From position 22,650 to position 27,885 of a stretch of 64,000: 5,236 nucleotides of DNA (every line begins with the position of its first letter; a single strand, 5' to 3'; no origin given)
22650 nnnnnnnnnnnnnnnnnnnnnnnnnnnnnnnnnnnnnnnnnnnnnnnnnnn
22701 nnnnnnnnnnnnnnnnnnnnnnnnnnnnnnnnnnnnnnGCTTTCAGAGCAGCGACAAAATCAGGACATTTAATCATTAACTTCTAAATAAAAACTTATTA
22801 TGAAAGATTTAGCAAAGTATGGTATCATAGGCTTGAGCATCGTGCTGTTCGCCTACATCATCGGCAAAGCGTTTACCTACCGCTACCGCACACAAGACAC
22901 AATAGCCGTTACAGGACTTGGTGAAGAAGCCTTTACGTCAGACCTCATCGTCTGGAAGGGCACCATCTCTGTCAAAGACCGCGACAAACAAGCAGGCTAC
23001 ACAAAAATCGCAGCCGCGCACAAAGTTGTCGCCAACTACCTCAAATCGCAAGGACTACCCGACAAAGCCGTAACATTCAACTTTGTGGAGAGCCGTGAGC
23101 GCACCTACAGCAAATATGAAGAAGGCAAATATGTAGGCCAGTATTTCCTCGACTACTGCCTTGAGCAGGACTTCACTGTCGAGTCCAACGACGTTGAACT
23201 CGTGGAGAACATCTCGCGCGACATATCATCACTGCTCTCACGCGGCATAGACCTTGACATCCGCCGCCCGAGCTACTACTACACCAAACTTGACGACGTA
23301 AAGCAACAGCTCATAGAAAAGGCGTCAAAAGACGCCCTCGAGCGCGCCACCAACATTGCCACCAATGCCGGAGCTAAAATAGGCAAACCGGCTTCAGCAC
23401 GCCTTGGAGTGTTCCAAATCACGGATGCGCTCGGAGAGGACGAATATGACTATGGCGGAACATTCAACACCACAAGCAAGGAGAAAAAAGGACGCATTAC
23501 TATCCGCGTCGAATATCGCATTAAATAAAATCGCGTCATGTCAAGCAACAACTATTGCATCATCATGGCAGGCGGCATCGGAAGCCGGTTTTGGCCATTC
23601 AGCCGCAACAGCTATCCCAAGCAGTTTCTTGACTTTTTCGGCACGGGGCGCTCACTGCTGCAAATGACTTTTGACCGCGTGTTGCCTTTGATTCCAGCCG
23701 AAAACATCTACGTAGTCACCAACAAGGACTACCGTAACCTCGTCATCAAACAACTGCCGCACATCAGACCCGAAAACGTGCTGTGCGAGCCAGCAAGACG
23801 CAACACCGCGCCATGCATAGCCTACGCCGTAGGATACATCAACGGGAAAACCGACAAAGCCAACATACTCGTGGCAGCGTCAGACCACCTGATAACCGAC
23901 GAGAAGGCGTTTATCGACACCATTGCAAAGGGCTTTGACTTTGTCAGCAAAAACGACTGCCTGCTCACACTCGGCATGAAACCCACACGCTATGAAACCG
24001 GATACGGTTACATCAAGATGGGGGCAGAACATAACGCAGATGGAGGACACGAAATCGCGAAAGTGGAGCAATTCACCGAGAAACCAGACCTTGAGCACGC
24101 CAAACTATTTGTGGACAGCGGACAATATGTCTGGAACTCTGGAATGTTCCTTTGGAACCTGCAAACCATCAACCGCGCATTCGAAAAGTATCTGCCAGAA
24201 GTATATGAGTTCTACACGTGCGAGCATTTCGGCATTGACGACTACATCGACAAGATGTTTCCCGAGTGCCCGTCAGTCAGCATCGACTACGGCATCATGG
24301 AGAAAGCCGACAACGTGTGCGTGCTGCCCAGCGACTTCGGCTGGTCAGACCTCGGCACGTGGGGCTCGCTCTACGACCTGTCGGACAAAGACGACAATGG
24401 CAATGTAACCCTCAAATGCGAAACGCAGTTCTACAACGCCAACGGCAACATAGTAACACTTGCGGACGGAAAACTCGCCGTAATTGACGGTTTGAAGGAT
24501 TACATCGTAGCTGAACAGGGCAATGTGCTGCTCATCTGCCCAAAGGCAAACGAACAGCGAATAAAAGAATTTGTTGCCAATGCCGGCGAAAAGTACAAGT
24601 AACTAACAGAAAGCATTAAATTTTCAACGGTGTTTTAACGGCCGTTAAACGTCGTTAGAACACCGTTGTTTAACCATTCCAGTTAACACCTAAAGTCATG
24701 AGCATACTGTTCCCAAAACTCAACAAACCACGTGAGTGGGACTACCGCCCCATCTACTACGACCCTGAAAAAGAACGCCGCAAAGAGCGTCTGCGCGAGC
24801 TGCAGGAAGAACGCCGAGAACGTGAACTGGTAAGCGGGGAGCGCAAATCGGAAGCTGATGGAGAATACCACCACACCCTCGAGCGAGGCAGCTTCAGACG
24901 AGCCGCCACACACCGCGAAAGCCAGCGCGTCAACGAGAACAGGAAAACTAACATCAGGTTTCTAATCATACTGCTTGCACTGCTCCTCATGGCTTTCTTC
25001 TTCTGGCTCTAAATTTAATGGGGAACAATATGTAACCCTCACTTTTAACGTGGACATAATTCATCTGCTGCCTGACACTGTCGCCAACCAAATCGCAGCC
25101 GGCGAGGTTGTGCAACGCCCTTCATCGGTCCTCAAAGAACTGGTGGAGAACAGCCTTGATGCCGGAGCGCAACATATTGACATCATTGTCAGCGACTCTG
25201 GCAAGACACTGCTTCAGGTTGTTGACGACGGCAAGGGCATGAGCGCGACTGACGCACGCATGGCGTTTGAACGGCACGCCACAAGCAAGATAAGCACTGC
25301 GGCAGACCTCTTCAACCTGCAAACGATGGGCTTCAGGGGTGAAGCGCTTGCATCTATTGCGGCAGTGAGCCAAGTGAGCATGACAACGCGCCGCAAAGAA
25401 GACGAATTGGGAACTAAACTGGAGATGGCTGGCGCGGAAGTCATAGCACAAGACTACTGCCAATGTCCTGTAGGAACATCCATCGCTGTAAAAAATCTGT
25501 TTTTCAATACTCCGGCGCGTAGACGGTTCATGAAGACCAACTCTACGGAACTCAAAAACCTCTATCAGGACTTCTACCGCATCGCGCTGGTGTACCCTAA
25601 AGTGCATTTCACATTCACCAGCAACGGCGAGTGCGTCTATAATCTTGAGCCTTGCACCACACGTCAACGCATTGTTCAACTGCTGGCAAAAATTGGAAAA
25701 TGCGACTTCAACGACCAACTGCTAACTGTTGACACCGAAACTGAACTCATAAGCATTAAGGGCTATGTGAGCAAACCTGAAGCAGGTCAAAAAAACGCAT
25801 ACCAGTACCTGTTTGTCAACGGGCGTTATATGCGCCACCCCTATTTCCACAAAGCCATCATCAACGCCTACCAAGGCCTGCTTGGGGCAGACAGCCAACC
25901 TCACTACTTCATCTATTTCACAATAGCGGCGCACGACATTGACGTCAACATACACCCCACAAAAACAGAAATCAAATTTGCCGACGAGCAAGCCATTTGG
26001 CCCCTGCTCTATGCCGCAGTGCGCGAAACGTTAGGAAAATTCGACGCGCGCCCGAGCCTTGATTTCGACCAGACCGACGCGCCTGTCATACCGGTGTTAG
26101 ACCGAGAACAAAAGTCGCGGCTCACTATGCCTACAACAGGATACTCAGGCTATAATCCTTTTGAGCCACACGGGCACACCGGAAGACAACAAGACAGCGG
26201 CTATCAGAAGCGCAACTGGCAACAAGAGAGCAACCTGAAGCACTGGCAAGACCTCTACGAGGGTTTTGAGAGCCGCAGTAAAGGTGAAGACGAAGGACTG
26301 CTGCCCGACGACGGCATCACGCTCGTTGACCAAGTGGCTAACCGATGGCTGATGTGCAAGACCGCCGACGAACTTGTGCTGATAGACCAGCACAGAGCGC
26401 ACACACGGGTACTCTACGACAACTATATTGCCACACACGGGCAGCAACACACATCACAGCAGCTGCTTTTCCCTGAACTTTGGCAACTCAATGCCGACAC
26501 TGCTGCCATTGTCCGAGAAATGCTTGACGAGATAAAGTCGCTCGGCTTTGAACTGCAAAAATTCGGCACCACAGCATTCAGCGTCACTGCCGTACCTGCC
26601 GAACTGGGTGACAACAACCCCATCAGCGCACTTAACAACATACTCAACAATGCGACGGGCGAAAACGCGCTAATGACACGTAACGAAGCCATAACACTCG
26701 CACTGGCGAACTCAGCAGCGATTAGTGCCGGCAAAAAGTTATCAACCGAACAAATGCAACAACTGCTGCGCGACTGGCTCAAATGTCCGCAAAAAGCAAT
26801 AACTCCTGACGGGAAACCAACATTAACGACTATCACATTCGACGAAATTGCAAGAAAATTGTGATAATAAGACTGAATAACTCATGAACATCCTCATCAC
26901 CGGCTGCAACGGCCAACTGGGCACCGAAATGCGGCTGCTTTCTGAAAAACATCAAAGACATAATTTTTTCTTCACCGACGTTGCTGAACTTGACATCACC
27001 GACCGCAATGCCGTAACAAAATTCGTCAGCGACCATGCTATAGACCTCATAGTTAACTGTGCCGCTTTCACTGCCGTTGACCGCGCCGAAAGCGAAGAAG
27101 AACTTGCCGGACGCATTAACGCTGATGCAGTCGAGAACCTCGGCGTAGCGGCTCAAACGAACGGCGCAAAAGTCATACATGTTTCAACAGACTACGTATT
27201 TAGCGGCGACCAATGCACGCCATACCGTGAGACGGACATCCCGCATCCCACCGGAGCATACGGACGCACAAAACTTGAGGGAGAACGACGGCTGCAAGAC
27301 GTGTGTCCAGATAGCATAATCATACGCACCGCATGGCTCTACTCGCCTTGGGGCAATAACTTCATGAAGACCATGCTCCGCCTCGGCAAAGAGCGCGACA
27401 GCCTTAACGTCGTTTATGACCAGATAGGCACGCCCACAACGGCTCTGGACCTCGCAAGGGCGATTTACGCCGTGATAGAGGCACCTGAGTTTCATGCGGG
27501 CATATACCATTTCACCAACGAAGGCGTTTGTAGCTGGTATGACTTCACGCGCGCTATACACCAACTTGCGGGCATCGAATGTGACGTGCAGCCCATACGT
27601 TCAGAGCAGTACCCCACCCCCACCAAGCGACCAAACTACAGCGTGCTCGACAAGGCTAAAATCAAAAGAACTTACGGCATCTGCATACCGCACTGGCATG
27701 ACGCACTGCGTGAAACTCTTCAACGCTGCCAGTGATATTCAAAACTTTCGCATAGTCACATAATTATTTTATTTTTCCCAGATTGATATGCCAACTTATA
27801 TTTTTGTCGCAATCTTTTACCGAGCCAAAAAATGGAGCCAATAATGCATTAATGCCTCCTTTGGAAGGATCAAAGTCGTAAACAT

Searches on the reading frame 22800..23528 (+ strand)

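Call 8: search_protein_families(library=pfam, proteins=[window:22800-23528:+])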
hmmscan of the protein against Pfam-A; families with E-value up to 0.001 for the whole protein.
window:22800-23528:+ (242 aa): 1 family
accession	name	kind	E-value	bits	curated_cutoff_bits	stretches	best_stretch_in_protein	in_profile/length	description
PF04402.19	SIMPL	-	7.2e-22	79.1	25.2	1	35-202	1-160/205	Protein of unknown function (DUF541)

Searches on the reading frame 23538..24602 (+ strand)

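Call 8: search_protein_families(library=pfam, proteins=[window:23538-24602:+])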
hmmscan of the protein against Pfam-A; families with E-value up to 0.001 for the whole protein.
window:23538-24602:+ (354 aa): 3 families
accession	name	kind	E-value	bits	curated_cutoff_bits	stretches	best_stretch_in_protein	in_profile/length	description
PF00483.29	NTP_transferase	-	6e-39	134.5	21.2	1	8-286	3-243/245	Nucleotidyl transferase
PF12804.13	NTP_transf_3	-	5.2e-08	33.7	27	1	7-120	1-99/160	MobA-like NTP transferase domain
PF22640.1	ManC_GMP_beta-helix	-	1.1e-05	25.7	27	1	302-347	9-53/55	MannoseP isomerase/GMP-like beta-helix domain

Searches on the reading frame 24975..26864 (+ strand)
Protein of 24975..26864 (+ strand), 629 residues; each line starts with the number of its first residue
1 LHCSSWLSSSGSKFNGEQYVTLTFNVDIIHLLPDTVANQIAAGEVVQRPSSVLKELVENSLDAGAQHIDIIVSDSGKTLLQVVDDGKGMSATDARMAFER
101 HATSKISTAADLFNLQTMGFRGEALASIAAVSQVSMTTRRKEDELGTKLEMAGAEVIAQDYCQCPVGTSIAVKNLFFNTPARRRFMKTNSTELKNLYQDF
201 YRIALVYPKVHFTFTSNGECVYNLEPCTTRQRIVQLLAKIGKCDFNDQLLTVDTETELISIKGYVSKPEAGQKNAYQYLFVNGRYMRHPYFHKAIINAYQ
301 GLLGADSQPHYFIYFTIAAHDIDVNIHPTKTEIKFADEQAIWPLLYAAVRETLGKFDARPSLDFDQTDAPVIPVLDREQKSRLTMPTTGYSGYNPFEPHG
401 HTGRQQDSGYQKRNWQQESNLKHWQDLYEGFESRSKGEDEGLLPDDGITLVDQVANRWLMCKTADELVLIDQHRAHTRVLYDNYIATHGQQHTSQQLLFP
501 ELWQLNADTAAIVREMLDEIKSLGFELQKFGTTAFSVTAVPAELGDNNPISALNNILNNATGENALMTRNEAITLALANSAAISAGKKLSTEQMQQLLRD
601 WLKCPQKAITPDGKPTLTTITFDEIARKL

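Call 8: search_protein_families(library=pfam, proteins=[window:24975-26864:+])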
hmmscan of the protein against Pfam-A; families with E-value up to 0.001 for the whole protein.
window:24975-26864:+ (629 aa): 4 families
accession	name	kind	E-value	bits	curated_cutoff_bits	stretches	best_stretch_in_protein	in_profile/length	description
PF01119.25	DNA_mis_repair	-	2.1e-30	105.3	26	1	243-353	7-118/119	DNA mismatch repair protein, C-terminal domain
PF08676.16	MutL_C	-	3.9e-26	91.9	25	1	453-589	3-142/142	MutL C terminal dimerisation domain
PF13589.12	HATPase_c_3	-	2.2e-12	47.6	25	1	50-145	4-99/137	Histidine kinase-, DNA gyrase B-, and HSP90-like ATPase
PF02518.31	HATPase_c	-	3.1e-07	31.2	26.4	1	48-105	5-65/111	Histidine kinase-, DNA gyrase B-, and HSP90-like ATPase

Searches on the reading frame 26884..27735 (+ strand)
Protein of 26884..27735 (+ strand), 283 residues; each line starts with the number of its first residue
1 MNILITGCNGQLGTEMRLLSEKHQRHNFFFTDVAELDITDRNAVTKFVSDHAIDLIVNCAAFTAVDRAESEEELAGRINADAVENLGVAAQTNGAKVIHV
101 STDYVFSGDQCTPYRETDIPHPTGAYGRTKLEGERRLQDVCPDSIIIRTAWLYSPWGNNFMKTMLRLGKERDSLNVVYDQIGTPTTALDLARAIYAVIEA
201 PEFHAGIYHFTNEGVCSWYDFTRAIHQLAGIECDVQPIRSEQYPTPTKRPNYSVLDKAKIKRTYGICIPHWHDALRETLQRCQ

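Call 8: search_protein_families(library=pfam, proteins=[window:26884-27735:+])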
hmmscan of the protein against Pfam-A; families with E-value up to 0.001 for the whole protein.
window:26884-27735:+ (283 aa): 4 families
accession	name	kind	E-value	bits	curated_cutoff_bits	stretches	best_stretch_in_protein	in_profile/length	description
PF04321.23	RmlD_sub_bind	-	1.6e-100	336.4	27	1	1-282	1-285/287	RmlD substrate binding domain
PF01370.27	Epimerase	-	4.4e-21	75.8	20.9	1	3-202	1-229/240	NAD dependent epimerase/dehydratase family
PF16363.11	GDP_Man_Dehyd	-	2.2e-13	50.8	27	1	23-134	49-161/332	GDP-mannose 4,6 dehydratase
PF02719.21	Polysacc_synt_2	-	2.3e-05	24.2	20.2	1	21-104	45-130/293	Polysaccharide biosynthesis protein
